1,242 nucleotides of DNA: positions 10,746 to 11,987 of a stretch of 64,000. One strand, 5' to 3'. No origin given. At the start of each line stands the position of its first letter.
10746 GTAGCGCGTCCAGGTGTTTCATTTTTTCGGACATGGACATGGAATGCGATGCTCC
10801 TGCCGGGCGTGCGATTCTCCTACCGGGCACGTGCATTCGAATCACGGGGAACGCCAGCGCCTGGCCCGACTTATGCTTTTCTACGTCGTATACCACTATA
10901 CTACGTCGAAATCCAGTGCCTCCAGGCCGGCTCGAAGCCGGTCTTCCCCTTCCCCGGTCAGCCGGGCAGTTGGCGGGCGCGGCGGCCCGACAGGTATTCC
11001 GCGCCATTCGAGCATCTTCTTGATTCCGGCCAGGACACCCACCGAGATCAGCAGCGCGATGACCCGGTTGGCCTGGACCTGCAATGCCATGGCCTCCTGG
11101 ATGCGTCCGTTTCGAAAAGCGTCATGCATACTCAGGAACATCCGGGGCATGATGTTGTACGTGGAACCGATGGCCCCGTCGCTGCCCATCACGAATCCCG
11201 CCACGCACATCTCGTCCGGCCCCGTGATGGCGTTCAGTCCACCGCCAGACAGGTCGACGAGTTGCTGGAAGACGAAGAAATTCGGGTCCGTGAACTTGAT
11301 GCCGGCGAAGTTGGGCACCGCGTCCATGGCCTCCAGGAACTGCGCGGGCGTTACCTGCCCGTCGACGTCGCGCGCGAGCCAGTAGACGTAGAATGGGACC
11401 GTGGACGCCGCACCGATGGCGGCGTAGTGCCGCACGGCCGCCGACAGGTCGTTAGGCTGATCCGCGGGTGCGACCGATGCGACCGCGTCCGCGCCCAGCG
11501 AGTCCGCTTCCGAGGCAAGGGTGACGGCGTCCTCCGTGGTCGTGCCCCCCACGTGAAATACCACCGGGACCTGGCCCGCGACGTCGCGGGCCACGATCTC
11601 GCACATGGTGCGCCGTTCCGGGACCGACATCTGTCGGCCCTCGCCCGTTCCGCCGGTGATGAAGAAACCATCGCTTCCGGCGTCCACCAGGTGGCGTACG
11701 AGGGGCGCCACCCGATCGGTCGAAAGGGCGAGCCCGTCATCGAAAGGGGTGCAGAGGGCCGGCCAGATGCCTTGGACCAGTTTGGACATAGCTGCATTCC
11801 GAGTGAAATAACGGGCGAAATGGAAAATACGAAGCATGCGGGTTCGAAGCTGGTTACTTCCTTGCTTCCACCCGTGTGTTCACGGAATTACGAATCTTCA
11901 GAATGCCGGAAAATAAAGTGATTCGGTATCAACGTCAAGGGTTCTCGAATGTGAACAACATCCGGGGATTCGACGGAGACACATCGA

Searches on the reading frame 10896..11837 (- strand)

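Call 23: search_protein_families(library=pfam, proteins=[window:10896-11837:-])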
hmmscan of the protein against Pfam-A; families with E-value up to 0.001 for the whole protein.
window:10896-11837:- (313 aa): 1 family
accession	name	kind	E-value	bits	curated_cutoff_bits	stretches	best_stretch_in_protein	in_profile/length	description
PF00701.28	DHDPS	-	2.9e-52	177.6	22.1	1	22-307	3-288/289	Dihydrodipicolinate synthetase family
